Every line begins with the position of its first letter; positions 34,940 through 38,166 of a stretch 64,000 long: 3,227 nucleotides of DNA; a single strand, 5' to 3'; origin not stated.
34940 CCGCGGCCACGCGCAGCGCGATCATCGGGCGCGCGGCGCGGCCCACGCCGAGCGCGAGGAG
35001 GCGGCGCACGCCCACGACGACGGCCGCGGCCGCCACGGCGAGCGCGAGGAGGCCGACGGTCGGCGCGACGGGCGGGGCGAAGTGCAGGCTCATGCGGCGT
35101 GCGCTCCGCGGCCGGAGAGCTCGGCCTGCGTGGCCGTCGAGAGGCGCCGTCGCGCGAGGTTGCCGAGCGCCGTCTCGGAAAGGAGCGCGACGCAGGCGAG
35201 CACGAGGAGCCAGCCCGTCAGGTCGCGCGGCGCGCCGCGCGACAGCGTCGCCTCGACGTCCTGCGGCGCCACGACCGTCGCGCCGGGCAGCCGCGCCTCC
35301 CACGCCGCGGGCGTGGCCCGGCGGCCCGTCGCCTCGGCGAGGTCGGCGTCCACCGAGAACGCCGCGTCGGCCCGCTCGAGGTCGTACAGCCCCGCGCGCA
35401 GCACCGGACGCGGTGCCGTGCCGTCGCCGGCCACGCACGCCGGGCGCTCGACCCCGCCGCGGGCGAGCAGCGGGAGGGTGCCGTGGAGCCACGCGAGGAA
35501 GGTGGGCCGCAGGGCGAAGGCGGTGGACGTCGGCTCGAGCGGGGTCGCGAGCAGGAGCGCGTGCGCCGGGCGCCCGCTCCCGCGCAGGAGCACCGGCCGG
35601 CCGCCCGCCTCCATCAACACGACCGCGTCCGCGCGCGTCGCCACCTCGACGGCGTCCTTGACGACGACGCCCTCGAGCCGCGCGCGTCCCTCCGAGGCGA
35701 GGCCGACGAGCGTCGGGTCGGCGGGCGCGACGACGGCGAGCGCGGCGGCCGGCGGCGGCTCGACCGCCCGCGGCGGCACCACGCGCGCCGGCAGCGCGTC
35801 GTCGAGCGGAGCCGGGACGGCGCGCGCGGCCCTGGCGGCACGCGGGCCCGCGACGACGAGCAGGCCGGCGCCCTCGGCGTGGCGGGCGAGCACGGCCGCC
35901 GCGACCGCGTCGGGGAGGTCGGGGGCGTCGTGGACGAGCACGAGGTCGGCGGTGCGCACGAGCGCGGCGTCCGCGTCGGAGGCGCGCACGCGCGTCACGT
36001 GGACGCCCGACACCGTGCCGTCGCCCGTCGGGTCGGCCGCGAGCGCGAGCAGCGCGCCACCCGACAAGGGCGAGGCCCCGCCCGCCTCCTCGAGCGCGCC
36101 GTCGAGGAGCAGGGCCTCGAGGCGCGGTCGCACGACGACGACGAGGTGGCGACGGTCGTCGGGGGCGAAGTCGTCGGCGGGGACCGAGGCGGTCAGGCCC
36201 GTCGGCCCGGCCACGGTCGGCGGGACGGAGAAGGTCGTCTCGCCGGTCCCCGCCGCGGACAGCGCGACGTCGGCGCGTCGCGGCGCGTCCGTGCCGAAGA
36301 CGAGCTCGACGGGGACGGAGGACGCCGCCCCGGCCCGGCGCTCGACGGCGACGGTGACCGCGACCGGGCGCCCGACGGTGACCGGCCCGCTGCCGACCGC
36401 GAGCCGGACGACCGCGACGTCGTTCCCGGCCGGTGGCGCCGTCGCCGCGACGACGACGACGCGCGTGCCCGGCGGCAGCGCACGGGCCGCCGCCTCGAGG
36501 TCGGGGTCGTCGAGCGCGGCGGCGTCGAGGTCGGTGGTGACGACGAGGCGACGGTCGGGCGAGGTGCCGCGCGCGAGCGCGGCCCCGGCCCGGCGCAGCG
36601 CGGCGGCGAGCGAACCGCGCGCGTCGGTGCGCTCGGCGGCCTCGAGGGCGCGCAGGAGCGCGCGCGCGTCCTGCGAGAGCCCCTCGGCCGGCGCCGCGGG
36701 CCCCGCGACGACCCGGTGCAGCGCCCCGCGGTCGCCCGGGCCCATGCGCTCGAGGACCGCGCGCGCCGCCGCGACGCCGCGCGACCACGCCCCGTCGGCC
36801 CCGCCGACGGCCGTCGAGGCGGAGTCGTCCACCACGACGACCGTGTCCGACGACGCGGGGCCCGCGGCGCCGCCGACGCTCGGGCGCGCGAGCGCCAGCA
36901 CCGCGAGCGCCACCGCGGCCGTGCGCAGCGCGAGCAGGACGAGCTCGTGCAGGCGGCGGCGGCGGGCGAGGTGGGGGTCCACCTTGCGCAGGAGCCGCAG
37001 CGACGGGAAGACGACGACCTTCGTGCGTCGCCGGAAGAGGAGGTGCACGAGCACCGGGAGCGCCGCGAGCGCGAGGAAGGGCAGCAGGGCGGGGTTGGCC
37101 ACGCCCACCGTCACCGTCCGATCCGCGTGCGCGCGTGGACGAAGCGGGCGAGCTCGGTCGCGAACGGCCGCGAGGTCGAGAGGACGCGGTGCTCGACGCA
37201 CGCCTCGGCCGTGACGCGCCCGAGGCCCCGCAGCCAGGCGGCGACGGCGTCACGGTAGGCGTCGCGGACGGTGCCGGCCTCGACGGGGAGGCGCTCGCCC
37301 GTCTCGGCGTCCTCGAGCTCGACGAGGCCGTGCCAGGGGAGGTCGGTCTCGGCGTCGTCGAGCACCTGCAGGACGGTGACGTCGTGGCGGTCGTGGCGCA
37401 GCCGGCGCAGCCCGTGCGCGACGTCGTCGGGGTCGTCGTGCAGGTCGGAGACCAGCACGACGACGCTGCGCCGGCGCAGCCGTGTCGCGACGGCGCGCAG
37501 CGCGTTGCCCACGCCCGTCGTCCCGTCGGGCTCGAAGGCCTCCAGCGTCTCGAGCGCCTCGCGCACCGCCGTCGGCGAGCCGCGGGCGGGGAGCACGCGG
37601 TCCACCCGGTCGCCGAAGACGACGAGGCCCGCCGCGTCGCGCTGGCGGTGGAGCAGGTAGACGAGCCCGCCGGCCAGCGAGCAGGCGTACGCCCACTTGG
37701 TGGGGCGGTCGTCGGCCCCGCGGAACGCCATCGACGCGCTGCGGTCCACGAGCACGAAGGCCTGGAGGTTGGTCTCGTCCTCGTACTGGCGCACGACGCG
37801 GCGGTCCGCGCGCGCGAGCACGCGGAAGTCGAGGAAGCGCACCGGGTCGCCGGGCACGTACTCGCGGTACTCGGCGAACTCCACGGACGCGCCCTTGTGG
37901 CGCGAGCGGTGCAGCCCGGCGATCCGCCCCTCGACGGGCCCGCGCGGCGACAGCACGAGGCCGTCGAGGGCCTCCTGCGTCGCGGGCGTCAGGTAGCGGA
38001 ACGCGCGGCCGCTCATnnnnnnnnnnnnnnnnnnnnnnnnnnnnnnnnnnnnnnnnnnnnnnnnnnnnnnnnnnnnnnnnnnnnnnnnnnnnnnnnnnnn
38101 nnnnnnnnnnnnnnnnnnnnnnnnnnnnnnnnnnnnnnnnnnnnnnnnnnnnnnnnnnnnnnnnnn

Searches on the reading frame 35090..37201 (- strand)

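Call 46: search_protein_families(library=pfam, proteins=[window:35090-37201:-], max_evalue=0.0001)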
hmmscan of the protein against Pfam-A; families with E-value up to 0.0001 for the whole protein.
window:35090-37201:- (703 aa): 2 families
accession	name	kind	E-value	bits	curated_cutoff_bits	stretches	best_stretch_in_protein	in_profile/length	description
PF07584.16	BatA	-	4.9e-15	56.1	25.9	1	35-107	5-77/77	Aerotolerance regulator N-terminal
PF13519.12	VWA_2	-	2.4e-05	25.3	27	1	120-224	1-105/107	von Willebrand factor type A domain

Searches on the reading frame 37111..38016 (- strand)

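Call 46: search_protein_families(library=pfam, proteins=[window:37111-38016:-], max_evalue=0.0001)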
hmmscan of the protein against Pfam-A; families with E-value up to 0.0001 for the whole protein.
window:37111-38016:- (301 aa): 4 families
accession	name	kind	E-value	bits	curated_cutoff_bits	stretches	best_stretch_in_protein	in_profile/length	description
PF01882.25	DUF58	-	7.8e-52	176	23.4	1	49-259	1-211/216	Protein of unknown function DUF58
PF13519.12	VWA_2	-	1.8e-13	51.4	27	1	88-191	3-105/107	von Willebrand factor type A domain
PF05762.20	VWA_CoxE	-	7.3e-06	26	26.4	1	81-224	54-193/222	VWA domain containing CoxE-like protein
PF00092.34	VWA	-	4.1e-05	24.3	23.8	1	88-224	4-145/174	von Willebrand factor type A domain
